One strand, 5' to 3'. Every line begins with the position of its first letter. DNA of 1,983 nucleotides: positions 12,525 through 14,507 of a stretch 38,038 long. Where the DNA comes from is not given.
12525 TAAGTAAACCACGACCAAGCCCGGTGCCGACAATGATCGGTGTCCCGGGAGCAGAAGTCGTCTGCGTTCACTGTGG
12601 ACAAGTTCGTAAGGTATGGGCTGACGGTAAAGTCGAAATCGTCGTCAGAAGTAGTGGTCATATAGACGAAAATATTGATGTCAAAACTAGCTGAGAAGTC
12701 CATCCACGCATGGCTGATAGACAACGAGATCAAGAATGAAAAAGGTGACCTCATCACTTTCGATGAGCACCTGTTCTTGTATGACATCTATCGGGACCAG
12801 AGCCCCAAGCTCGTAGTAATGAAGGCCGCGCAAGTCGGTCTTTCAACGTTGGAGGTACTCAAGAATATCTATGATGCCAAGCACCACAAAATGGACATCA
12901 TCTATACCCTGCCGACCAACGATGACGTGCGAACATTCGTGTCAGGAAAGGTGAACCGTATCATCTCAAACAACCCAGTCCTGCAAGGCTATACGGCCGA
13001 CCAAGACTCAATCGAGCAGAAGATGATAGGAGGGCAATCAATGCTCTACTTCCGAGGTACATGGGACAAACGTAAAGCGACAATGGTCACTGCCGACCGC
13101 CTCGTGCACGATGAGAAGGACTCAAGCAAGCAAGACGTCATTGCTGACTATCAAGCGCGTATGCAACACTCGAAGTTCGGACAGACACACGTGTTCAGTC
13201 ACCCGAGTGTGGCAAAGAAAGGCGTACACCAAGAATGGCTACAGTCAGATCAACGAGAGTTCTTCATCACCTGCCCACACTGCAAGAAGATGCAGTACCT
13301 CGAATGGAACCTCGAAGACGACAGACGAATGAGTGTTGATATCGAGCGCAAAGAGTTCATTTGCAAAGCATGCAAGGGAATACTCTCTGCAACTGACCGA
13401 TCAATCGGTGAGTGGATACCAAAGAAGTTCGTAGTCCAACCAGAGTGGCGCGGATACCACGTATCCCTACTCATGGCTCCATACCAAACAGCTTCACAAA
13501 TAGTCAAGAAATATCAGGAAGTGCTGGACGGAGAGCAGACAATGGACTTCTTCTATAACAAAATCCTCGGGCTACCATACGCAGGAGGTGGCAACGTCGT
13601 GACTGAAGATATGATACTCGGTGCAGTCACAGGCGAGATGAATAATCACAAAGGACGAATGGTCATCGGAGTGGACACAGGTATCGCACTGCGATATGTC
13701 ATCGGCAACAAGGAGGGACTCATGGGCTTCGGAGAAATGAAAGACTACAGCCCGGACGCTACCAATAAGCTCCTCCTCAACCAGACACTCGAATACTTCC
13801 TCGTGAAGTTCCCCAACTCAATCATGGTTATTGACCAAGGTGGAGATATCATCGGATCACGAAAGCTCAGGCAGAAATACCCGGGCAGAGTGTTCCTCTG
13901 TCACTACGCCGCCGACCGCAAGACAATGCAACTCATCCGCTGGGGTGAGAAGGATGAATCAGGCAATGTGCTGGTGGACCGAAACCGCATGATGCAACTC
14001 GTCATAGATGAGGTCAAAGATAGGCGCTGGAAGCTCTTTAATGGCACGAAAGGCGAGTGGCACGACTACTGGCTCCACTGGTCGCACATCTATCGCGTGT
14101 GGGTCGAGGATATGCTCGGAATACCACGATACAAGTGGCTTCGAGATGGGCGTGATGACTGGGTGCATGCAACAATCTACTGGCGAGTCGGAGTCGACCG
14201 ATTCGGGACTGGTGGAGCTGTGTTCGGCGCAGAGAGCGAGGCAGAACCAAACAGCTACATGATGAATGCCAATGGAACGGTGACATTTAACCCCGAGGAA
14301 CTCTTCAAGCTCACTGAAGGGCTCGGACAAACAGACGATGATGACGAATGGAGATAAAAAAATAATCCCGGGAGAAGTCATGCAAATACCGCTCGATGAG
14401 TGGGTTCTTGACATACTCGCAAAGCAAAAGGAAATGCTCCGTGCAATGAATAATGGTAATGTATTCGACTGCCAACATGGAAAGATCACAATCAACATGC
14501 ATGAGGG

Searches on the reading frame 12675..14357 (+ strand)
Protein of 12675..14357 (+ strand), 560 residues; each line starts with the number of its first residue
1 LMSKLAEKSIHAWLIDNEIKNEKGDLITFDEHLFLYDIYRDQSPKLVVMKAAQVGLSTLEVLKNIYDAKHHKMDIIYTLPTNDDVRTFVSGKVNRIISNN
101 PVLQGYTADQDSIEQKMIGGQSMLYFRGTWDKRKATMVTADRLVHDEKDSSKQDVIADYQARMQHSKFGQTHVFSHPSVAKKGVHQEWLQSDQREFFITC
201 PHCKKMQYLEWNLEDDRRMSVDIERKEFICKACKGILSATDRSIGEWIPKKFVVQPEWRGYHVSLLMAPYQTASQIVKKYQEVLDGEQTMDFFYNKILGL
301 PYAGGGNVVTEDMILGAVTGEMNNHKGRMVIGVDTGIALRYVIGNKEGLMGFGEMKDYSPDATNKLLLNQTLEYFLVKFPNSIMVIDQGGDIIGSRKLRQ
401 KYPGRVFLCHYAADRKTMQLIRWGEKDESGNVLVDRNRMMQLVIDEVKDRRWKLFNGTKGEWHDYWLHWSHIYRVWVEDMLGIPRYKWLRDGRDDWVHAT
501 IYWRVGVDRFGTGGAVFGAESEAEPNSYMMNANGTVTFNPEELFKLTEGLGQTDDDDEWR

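Call 13: search_protein_families(library=phrogs, proteins=[window:12675-14357:+], max_evalue=0.001)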
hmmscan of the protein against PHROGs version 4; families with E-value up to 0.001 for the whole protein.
window:12675-14357:+ (560 aa): 6 families
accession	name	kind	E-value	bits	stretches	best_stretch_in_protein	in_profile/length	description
phrog_675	-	head and packaging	1.3e-92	312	1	4-513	18-553/576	terminase large subunit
phrog_15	-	head and packaging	2e-34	120.2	1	46-304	402-686/1330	terminase large subunit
phrog_12876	-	head and packaging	4.1e-15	57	1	81-216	2-138/235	terminase large subunit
phrog_2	-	head and packaging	1.2e-06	28.5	1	26-476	261-590/807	terminase large subunit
phrog_21311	-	head and packaging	5.6e-06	27.4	1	80-248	2-190/218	terminase large subunit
phrog_9315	-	head and packaging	0.00048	20.8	1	37-92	71-129/130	terminase large subunit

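Call 84: find_related_loci(query=A5, collection=viral_contigs, flank=8000)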
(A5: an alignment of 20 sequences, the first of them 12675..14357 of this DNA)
Query A5 (560 aa) in viral_contigs; peptide patterns used: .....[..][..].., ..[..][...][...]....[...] (x = any residue, [..] = any of these).
599 stretches matched a pattern (row limit reached: there are more); 537 encode a relative of the query (tblastn E <= 1e-3); the best 80 are kept; 80 distinct loci.
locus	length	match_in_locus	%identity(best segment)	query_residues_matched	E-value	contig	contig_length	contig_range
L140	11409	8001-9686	70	2-560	0e+0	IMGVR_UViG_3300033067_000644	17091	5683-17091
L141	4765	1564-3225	68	1-560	0e+0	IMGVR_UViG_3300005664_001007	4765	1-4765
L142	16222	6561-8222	68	1-560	0e+0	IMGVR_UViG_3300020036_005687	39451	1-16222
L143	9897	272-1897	67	2-544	0e+0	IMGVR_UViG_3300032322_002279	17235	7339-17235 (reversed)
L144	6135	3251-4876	67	2-544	0e+0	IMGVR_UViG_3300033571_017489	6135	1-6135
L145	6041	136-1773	66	10-560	0e+0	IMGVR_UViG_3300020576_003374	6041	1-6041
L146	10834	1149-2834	64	2-560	0e+0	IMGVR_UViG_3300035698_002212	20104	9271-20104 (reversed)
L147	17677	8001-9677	66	4-560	0e+0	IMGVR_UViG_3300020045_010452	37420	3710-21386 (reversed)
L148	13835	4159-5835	66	4-560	0e+0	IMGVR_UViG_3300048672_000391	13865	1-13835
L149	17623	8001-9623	67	4-544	0e+0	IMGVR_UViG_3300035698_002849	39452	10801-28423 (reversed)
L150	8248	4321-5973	67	5-560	0e+0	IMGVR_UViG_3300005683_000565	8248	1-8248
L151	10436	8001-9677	65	5-560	0e+0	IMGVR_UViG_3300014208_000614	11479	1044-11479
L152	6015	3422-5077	64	4-559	0e+0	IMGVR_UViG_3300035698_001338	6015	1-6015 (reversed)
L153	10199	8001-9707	63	2-560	0e+0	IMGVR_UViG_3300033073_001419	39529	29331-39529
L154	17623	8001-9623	67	4-544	0e+0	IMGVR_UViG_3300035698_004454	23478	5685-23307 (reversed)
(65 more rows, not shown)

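Call 86: search_dna_similar(query=window:12675-14357:+, collection=phages, mode=protein, max_rows=15, max_evalue=1e-10)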
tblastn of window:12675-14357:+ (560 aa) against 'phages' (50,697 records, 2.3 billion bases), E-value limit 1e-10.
Records with a match: 655; places in all: 655; records where one place covers at least 80% of the query: 346.
Best place of each record, by identity: <60% 655.
By first word of the organism name: Staphylococcus 261; Bacillus 253; Enterococcus 45; Vibrio 26; Lactobacillus 21; Listeria 10; Pseudomonas 9; Acinetobacter 6; Mammaliicoccus 3; Achromobacter 3; and 13 more.
By host as written in the record: Staphylococcus aureus 89; - 73; Bacillus subtilis 30; Bacillus cereus 27; Staphylococcus sp. 20; Bacillus thuringiensis subsp. kurstaki 20; Staphylococcus carnosus TM300 17; Enterococcus faecalis 14; and 162 more.
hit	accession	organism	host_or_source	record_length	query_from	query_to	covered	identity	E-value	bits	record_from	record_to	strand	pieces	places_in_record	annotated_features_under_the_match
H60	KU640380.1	Bacillus phage Shbh1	Bacillus sp. MGK1/ERV9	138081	37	507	84%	28.6%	4e-24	113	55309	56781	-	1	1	terminase large subunit-like protein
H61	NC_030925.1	Bacillus phage Shbh1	Bacillus sp. MGK1/ERV9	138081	37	507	84%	28.6%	4e-24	113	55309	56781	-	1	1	terminase large subunit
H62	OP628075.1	Lysinibacillus phage vB_LfM_LysYB1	Lysinibacillus fusiformis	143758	37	509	84%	27.6%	5e-32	137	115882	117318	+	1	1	terminase large subunit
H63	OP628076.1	Lysinibacillus phage vB_LfM_LysYB2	Lysinibacillus fusiformis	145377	37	509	84%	27.6%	5e-32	137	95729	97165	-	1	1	terminase large subunit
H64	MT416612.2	Bacillus phage YungSlug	Bacillus thuringiensis kurstaki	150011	37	512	85%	27.3%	7e-29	128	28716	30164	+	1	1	terminase large subunit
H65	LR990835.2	Enterococcus phage Porthos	-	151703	38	522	87%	26.3%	6e-19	97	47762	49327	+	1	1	Terminase, large subunit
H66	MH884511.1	Exiguobacterium phage vB_EalM-132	Exiguobacterium alkaliphilum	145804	1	510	91%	25.0%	4e-28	125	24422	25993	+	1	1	tail assembly protein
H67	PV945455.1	Enterococcus phage vB_Edu_21C1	Enterococcus sp.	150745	38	522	87%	26.1%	3e-18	95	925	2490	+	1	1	terminase large subunit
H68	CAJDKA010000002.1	Enterococcus phage 163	Human fecal sample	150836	38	522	87%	26.1%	3e-18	95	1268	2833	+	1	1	Phage terminase, large subunit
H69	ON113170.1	Enterococcus phage vB_OCPT_CCS1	Enterococcus sp.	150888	38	522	87%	26.1%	3e-18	95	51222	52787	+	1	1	hypothetical protein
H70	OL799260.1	Enterococcus phage phiSHEF16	Enterococcus faecium E1071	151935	38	522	87%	26.1%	3e-18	95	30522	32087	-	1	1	terminase large subunit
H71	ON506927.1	Enterococcus phage TJE1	Enterococcus faecium strain UCH1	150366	38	522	87%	26.1%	3e-18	95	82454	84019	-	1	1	terminase large subunit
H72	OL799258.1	Enterococcus phage phiSHEF13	Enterococcus faecium E1071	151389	38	522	87%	26.1%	3e-18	95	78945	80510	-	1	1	terminase large subunit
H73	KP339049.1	Enterococcus phage EFDG1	Enterococcus faecalis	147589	38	522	87%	26.1%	4e-18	95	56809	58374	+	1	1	terminase large subunit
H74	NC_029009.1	Enterococcus phage EFDG1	Enterococcus faecalis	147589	38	522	87%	26.1%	4e-18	95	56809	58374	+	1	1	terminase large subunit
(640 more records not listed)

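Call 87: find_related_loci(query=A5, collection=genome_contigs, flank=8000)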
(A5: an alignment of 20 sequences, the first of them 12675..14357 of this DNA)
Query A5 (560 aa) in genome_contigs; peptide patterns used: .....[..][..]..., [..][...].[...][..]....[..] (x = any residue, [..] = any of these).
107 stretches matched a pattern; 17 encode a relative of the query (tblastn E <= 1e-3); 17 distinct loci.
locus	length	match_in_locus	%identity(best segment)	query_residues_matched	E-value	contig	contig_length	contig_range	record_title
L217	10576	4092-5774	65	4-560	0e+0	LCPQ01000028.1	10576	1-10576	MAG: Parcubacteria group bacterium GW2011_GWA2_48_9 UY34_C0028, whole genome shotgun sequence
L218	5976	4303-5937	61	18-560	0e+0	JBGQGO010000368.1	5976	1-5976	MAG: Blastocatellia bacterium isolate OBJ2_061818_090_26 k141_2107300_length_5976_cov_23.3150, whole genome shotgun sequ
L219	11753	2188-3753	50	19-554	2e-172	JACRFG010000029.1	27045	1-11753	MAG: Candidatus Jorgensenbacteria bacterium isolate NC_groundwater_1719_Pr3_B-0.1um_43_9 SR-2_scaffold_141_981543, whole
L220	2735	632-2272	47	4-560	2e-172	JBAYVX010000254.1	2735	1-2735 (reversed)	MAG: Kiritimatiellales bacterium isolate SO_2016_LW3_7 scaffold77589_LW162_2016, whole genome shotgun sequence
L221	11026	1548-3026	47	4-521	8e-154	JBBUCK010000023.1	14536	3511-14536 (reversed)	MAG: Patescibacteria group bacterium isolate H32-bin035 H32_bin035_000000000023, whole genome shotgun sequence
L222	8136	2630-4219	43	2-560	9e-148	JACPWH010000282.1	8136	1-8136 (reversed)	MAG: Ignavibacteriae bacterium isolate NC_groundwater_806_Pr6_B-0.1um_39_9 kurt_kritikos_18_scaffold_9310, whole genome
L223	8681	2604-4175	44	5-560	3e-146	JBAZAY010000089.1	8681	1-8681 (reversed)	MAG: Gallionella sp. isolate SO_2017_GW1_10 NODE_30354_length_8681_cov_0.725625_OW334_2017, whole genome shotgun sequenc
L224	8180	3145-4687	65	5-560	2e-141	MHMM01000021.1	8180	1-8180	MAG: Candidatus Nealsonbacteria bacterium RIFOXYB1_FULL_40_15 rifoxyb1_full_scaffold_9533, whole genome shotgun sequence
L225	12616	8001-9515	41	6-546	3e-129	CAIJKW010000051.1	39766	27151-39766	uncultured bacterium isolate MJ-time_bin-4611 genome assembly, contig: bin-4611:51/57, whole genome shotgun sequence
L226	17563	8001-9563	41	4-543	1e-124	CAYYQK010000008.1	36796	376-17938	MAG TPA_asm: uncultured Candidatus Saccharibacteria bacterium isolate binchicken_co326_164 genome assembly, contig: NODE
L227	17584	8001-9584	37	2-560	5e-116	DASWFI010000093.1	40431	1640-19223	MAG TPA_asm: Patescibacteria group bacterium isolate SMAG_U2785 k141_3470580, whole genome shotgun sequence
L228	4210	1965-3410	34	7-509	1e-90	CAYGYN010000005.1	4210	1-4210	MAG TPA_asm: Candidatus Woesearchaeota archaeon isolate ERP119294_co2_456 genome assembly, contig: k141_3474393, whole g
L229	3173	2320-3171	46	5-302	2e-80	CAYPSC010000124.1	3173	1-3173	MAG TPA_asm: uncultured Gammaproteobacteria bacterium isolate SRP257259_co1_137 genome assembly, contig: NODE_60044_leng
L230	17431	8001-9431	33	4-503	2e-77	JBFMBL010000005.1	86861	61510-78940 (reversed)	MAG: Bacillota bacterium isolate MAG163 MAG163_5, whole genome shotgun sequence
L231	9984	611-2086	32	13-509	9e-78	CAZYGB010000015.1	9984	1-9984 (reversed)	MAG TPA_asm: uncultured Candidatus Saccharibacteria bacterium isolate SRP178699_co1_366 genome assembly, contig: NODE_93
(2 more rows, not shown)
